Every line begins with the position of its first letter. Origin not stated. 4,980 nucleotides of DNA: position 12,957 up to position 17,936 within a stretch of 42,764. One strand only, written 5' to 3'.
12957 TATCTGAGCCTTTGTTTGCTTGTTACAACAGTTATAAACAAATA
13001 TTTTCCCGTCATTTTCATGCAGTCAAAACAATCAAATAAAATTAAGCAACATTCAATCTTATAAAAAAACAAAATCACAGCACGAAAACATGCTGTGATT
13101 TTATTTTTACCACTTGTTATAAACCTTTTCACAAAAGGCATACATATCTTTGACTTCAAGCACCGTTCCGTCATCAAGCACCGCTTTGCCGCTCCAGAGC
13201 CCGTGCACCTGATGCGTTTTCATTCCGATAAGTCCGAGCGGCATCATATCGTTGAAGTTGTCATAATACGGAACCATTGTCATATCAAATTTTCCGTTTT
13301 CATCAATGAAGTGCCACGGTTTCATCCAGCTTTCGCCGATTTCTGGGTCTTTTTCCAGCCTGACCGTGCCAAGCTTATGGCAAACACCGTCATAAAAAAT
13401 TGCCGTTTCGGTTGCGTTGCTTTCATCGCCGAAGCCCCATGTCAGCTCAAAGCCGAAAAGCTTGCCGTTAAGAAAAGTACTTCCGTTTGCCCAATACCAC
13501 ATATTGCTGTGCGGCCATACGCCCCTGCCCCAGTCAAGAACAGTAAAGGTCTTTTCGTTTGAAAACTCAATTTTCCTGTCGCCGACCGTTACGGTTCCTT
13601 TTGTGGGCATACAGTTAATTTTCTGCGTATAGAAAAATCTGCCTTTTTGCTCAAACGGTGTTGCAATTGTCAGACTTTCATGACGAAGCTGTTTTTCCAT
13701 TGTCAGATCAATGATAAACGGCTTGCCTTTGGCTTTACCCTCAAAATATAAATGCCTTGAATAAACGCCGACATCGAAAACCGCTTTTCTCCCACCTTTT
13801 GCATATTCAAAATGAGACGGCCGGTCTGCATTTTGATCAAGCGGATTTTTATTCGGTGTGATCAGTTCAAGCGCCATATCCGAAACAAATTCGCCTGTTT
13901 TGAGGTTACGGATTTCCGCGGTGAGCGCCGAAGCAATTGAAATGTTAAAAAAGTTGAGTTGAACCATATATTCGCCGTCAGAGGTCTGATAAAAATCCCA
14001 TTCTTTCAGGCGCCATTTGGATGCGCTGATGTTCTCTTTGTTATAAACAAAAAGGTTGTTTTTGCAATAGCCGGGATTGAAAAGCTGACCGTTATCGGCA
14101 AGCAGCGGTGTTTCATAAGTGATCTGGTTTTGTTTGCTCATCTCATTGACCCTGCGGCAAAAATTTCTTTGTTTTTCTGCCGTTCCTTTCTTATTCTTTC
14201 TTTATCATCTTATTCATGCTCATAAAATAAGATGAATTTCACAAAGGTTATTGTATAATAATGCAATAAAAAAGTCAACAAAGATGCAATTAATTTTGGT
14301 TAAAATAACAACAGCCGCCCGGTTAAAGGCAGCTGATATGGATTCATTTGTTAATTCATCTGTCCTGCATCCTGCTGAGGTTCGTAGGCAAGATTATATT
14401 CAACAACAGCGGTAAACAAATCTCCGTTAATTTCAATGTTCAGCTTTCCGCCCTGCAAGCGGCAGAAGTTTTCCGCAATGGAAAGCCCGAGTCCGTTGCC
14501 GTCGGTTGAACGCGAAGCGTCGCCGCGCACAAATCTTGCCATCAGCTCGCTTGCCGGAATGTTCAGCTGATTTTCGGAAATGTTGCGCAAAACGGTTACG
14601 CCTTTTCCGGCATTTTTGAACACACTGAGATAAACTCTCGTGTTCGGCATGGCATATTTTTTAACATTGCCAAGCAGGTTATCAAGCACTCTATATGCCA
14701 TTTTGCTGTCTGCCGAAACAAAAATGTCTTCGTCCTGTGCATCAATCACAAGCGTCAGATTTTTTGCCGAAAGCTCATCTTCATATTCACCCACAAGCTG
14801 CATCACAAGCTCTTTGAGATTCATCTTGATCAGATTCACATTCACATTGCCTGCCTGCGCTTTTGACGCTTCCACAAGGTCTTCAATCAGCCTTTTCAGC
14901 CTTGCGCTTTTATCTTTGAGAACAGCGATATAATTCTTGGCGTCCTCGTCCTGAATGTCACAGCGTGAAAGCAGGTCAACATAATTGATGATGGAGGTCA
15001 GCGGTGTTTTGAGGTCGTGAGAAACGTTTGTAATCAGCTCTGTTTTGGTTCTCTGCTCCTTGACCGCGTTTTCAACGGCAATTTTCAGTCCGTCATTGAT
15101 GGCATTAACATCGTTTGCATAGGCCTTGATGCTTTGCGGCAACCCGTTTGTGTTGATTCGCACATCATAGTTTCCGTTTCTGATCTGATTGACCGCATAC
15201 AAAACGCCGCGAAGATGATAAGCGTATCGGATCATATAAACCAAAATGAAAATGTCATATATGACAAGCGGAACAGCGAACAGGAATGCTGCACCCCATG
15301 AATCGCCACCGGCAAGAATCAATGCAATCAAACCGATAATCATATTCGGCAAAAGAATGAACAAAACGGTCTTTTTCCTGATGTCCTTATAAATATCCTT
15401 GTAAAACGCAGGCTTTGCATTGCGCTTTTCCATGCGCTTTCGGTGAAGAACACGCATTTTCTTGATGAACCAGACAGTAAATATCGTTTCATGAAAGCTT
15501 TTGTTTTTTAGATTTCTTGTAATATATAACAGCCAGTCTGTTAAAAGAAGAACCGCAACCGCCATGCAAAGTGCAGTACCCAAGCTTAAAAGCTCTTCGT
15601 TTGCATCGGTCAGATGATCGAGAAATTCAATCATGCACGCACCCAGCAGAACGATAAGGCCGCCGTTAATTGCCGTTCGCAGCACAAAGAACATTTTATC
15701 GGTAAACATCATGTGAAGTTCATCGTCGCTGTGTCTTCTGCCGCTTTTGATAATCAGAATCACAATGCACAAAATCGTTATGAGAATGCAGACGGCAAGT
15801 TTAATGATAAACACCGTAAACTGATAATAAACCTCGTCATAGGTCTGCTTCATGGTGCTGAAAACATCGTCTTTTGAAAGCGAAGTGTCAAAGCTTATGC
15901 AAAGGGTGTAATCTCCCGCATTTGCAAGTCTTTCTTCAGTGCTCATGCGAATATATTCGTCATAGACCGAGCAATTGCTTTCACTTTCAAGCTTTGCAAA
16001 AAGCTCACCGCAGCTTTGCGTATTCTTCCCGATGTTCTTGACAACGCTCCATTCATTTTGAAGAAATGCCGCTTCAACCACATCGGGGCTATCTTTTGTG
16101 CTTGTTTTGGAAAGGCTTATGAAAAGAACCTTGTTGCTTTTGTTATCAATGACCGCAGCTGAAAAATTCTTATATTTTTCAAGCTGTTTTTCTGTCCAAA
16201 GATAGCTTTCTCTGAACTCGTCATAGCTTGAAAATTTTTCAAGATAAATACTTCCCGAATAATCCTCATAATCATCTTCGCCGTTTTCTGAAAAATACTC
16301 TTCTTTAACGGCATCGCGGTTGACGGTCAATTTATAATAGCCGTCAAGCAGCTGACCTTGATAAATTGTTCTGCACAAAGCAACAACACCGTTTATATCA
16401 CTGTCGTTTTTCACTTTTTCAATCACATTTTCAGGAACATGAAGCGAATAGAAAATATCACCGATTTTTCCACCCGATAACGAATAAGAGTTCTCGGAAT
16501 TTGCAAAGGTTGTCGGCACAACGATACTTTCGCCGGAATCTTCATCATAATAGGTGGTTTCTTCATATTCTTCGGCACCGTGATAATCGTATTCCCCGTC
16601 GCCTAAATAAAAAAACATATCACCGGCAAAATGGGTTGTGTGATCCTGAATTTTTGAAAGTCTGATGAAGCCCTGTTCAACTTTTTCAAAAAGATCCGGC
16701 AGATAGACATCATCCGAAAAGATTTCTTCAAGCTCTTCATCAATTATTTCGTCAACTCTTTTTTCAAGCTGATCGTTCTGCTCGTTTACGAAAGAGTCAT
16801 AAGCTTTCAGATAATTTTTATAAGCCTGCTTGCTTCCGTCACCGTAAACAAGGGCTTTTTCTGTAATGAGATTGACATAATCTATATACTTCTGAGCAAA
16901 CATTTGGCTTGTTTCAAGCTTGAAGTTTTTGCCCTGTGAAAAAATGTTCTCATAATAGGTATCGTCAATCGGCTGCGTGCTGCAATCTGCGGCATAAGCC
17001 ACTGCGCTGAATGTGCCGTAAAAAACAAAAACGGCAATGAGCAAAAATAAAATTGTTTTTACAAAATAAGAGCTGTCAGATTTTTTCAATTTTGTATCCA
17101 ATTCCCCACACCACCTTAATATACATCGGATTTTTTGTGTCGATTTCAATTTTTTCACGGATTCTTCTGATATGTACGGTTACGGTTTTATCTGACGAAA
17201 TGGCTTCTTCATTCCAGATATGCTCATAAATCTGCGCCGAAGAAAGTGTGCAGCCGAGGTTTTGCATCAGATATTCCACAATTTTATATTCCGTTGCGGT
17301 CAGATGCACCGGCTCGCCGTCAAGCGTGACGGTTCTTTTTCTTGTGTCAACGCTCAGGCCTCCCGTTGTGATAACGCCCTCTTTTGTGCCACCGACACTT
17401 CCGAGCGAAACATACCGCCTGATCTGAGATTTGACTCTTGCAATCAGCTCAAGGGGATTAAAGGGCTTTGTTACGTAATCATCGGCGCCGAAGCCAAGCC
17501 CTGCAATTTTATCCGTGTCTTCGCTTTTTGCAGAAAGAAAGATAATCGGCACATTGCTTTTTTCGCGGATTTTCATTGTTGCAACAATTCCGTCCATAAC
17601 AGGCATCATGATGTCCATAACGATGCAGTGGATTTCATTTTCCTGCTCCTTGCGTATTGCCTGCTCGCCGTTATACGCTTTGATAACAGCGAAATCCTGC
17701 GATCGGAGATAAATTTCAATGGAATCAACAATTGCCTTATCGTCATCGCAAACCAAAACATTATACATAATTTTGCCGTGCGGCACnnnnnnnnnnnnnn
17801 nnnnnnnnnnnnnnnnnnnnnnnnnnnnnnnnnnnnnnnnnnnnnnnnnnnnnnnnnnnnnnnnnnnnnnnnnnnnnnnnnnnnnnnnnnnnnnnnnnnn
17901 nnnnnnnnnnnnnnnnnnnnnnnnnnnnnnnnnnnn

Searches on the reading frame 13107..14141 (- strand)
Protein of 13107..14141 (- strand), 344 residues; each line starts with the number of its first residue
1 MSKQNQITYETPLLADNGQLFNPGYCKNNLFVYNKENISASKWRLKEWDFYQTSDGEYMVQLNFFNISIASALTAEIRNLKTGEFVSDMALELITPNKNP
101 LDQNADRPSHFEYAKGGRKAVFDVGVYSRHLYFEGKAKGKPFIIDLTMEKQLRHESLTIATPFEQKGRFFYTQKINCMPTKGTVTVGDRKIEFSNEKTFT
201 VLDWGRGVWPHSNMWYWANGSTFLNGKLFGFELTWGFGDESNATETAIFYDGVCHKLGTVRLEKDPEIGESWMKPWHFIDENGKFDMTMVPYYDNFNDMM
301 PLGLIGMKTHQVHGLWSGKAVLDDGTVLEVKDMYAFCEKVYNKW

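Call 61: search_protein_families(library=pfam, proteins=[window:13107-14141:-], max_evalue=0.00001)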
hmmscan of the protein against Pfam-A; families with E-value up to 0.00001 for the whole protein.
window:13107-14141:- (344 aa): 1 family
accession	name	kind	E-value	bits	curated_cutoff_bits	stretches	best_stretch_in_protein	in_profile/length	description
PF10974.15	DUF2804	-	5.6e-105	351.7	26.9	1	4-344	1-339/339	Domain of unknown function (DUF2804)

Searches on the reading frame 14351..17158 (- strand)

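Call 62: search_protein_families(library=pfam, proteins=[window:14351-17158:-], max_evalue=0.00001)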
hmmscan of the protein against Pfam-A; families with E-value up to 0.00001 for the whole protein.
window:14351-17158:- (935 aa): 2 families
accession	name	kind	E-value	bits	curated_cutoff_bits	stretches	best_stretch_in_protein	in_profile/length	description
PF00512.31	HisKA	-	1e-14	54.7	26.9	1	705-770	2-66/66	His Kinase A (phospho-acceptor) domain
PF02518.31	HATPase_c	-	9.2e-10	39.4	26.4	1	817-908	2-93/111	Histidine kinase-, DNA gyrase B-, and HSP90-like ATPase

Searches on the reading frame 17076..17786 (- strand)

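Call 62: search_protein_families(library=pfam, proteins=[window:17076-17786:-], max_evalue=0.00001)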
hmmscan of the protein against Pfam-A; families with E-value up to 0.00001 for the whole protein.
window:17076-17786:- (236 aa): 2 families
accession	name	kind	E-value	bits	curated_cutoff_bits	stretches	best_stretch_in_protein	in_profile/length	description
PF00072.30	Response_reg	-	1.1e-28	100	30.2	1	10-119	1-111/111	Response regulator receiver domain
PF00486.34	Trans_reg_C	-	2.6e-24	85.5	26.2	1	157-232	1-76/77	Transcriptional regulatory protein, C terminal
